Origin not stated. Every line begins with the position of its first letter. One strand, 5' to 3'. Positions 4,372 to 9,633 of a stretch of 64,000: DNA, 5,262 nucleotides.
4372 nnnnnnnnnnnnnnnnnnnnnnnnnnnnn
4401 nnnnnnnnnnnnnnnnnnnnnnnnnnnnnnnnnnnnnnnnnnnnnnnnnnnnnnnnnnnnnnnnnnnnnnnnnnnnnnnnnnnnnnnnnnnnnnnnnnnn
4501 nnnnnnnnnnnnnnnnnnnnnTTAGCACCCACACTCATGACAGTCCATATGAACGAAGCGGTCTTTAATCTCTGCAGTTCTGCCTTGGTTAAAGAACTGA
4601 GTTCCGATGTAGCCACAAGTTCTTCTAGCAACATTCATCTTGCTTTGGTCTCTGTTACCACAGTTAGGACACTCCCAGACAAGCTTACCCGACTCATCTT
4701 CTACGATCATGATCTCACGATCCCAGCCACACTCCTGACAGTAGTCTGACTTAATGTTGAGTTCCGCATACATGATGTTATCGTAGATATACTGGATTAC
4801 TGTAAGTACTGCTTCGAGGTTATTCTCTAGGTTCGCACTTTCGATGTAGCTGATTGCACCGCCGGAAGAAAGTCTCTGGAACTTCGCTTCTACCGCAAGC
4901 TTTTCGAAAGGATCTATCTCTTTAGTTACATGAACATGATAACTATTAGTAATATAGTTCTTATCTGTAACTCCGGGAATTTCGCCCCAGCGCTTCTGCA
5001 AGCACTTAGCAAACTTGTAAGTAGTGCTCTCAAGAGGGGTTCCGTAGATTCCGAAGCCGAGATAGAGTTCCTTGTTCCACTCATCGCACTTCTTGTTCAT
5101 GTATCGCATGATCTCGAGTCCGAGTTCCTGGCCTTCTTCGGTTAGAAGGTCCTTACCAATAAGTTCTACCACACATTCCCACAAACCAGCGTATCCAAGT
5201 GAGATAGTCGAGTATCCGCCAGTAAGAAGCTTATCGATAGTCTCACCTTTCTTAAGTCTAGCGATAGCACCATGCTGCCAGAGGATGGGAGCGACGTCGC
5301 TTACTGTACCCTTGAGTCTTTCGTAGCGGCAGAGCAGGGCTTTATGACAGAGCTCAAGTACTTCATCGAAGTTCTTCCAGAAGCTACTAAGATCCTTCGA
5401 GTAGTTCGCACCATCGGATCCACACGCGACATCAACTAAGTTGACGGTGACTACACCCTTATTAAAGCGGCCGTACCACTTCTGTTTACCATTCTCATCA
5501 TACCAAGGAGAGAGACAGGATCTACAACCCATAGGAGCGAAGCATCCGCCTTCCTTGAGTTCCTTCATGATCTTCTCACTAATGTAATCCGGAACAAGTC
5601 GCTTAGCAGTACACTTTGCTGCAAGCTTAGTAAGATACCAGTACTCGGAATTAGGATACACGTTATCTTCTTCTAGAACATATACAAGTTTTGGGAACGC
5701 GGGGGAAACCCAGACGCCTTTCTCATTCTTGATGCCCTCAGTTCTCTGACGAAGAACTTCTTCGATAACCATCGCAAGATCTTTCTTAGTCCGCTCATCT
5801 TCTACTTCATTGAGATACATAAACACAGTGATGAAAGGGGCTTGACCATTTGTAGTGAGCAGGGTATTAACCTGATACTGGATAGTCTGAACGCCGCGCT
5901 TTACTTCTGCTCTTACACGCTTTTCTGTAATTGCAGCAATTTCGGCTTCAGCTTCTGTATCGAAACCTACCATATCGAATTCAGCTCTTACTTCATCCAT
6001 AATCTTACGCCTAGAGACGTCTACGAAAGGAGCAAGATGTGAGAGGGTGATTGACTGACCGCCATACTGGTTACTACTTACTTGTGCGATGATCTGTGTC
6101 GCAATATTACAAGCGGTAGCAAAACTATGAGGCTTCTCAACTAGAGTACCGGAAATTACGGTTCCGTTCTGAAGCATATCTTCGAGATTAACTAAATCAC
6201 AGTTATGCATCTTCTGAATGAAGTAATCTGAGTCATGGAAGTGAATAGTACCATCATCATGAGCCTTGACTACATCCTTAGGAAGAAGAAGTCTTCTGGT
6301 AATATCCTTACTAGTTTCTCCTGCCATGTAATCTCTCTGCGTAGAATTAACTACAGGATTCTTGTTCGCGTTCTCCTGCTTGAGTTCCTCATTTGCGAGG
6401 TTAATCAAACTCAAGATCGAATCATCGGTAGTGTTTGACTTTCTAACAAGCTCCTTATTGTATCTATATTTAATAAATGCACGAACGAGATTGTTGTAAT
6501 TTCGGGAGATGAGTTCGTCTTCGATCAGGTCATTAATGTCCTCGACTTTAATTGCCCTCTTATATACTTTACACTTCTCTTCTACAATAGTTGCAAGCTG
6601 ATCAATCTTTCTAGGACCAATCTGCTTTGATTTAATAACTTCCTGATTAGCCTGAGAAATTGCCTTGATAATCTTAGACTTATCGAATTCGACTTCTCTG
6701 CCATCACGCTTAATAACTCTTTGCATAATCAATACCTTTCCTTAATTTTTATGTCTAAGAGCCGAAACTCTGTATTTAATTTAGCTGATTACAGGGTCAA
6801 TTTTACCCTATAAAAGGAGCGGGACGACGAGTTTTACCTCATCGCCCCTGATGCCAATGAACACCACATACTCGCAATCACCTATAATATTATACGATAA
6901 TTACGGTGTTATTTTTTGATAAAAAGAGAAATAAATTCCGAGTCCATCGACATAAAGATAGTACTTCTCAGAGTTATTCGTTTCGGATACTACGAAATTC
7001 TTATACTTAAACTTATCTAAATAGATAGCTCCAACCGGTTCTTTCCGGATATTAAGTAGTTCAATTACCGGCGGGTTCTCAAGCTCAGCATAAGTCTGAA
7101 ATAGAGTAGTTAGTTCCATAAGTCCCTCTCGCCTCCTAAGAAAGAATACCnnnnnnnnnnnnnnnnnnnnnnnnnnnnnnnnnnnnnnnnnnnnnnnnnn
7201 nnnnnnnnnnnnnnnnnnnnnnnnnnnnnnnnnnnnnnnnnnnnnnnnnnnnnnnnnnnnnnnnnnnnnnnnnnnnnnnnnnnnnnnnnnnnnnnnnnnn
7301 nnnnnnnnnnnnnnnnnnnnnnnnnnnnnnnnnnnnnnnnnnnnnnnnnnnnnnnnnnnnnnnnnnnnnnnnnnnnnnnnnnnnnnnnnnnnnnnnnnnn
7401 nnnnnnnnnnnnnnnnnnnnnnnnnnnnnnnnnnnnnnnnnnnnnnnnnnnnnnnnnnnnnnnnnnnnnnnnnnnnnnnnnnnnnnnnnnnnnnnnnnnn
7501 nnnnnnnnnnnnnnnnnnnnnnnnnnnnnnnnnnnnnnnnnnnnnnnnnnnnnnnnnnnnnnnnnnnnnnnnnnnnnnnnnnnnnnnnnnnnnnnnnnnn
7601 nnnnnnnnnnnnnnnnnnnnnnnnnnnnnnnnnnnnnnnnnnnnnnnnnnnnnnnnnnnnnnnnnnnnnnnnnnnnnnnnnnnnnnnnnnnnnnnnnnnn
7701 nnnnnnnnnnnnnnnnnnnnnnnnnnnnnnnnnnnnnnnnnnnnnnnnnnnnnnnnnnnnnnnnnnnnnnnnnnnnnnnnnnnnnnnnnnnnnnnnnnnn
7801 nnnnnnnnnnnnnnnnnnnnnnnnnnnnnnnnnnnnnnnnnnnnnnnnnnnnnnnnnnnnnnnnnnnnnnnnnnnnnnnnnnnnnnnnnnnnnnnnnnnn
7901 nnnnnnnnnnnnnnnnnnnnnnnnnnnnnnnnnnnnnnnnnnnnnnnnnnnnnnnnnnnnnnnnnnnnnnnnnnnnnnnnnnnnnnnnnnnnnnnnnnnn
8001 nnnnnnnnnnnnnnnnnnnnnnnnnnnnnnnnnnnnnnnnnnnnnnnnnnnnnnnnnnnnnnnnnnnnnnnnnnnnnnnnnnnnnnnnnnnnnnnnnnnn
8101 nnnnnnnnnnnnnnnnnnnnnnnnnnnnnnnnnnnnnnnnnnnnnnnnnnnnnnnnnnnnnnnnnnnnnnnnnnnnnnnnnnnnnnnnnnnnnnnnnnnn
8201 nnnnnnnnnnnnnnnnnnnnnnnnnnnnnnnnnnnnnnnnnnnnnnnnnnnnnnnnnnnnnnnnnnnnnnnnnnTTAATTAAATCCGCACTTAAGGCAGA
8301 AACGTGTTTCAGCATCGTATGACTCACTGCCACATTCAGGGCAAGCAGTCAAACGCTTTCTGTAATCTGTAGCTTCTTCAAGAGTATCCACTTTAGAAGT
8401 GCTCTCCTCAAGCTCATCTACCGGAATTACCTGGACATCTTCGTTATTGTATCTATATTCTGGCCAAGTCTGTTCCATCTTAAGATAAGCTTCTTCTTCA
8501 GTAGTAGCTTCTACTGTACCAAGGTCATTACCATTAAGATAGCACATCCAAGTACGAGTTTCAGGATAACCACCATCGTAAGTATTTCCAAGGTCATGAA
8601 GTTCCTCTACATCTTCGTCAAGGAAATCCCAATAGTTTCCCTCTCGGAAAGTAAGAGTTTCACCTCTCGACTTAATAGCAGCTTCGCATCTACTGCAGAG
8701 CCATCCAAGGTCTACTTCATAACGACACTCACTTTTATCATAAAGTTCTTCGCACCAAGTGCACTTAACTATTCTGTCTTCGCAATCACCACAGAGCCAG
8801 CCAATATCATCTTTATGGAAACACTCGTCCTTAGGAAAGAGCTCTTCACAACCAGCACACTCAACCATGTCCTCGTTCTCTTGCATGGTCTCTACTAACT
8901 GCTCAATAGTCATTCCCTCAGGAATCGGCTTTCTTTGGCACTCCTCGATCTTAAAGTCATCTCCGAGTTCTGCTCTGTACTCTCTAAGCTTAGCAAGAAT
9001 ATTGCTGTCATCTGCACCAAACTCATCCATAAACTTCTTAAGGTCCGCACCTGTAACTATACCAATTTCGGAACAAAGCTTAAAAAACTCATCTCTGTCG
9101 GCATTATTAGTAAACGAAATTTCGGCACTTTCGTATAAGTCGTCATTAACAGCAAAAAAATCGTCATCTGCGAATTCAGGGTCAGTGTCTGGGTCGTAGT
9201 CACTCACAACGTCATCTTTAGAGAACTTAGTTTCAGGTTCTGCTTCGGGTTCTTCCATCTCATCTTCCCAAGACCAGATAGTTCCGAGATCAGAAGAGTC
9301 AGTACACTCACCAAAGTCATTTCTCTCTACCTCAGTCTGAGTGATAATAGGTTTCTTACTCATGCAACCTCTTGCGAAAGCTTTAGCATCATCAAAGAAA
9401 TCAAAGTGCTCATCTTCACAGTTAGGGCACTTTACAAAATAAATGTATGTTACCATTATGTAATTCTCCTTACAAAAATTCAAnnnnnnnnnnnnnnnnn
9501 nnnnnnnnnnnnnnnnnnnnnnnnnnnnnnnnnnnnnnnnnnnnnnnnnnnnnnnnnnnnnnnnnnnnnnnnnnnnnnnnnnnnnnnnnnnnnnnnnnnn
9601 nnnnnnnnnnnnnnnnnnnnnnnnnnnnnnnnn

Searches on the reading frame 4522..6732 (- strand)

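Call 9: search_protein_families(library=pfam, proteins=[window:4522-6732:-], max_evalue=0.01)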
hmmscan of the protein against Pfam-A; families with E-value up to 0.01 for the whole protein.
window:4522-6732:- (736 aa): 3 families
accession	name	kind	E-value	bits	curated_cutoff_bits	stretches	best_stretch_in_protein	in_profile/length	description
PF13597.11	NRDD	-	2.4e-182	608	26.2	1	120-728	1-562/562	Anaerobic ribonucleoside-triphosphate reductase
PF01228.26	Gly_radical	-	7.2e-19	68.7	22.2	1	603-710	2-103/106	Glycine radical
PF03477.21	ATP-cone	-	8.1e-18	65.2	25.8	1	5-93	2-86/88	ATP cone domain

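Call 10: search_protein_families(library=phrogs, proteins=[window:4522-6732:-], max_evalue=0.01)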
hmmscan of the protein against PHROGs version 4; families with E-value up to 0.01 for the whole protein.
window:4522-6732:- (736 aa): 5 families
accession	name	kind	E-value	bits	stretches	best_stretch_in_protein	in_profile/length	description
phrog_487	-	moron, auxiliary metabolic gene and host takeover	5.1e-206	687.1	1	3-731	3-715/718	NrdD-like anaerobic ribonucleotide reductase large subunit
phrog_4218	-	DNA, RNA and nucleotide metabolism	2.3e-99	333.7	1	398-729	8-333/333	anaerobic ribonucleoside reductase large subunit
phrog_26446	-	DNA, RNA and nucleotide metabolism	6e-23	81.8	2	560-675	227-349/761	anaerobic ribonucleoside reductase large subunit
phrog_29160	-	DNA, RNA and nucleotide metabolism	1.2e-21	78.6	1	568-728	3-155/158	anaerobic ribonucleoside reductase large subunit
phrog_36488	-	unknown function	0.0026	18.9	1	4-94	2-87/99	-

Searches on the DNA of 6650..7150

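Call 87: search_rna_families(source=window, start=6650, end=7150, threshold=evalue, max_evalue=1)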
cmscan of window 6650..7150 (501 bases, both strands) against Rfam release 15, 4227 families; matches with E-value up to 1: 1.
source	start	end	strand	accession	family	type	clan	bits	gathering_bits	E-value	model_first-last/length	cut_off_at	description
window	6887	6967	+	RF00526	snoMe28S-U3344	Gene; snRNA; snoRNA; CD-box;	-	23.5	50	0.11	1-83/83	no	Small nucleolar RNA Me28S-U3344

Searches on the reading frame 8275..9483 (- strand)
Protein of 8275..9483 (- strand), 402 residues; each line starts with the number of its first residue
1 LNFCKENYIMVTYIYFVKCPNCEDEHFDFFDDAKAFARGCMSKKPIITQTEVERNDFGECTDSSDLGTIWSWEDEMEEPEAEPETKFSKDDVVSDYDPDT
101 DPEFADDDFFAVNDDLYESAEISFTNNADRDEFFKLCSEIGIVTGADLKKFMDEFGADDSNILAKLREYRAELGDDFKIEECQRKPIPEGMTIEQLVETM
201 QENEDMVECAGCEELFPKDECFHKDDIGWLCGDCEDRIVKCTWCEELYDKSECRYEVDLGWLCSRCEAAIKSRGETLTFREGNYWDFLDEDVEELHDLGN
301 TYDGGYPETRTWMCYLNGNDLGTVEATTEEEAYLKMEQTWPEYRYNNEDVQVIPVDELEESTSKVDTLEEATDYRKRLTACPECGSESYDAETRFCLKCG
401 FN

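Call 9: search_protein_families(library=pfam, proteins=[window:8275-9483:-], max_evalue=0.01)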
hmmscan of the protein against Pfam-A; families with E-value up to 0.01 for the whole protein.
window:8275-9483:- (402 aa): 2 families
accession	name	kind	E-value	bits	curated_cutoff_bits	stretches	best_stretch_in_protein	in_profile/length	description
PF12773.13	DZR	-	0.0026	18.3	27.3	1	378-400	24-45/45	Double zinc ribbon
PF01907.25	Ribosomal_L37e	-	0.003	18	27.6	1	377-401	14-38/53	Ribosomal protein L37e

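Call 10: search_protein_families(library=phrogs, proteins=[window:8275-9483:-], max_evalue=0.01)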
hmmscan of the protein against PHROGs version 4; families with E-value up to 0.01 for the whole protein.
window:8275-9483:- (402 aa): 1 family
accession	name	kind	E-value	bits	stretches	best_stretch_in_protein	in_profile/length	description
phrog_19517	-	unknown function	0.0072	16.6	0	201-269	250-316/320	-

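Call 66: search_solved_structures(query=window:8275-9483:-, max_evalue=1)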
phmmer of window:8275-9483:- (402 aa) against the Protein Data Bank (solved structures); distinct sequences matched with E-value up to 1: 2.
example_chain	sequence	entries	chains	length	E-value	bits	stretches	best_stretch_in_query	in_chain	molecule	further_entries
9e6q_Ad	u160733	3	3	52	0.15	14.6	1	378-401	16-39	Large ribosomal subunit protein eL37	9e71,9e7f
9nri_Bc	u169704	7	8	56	0.36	13.3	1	376-401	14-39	Large ribosomal subunit protein eL37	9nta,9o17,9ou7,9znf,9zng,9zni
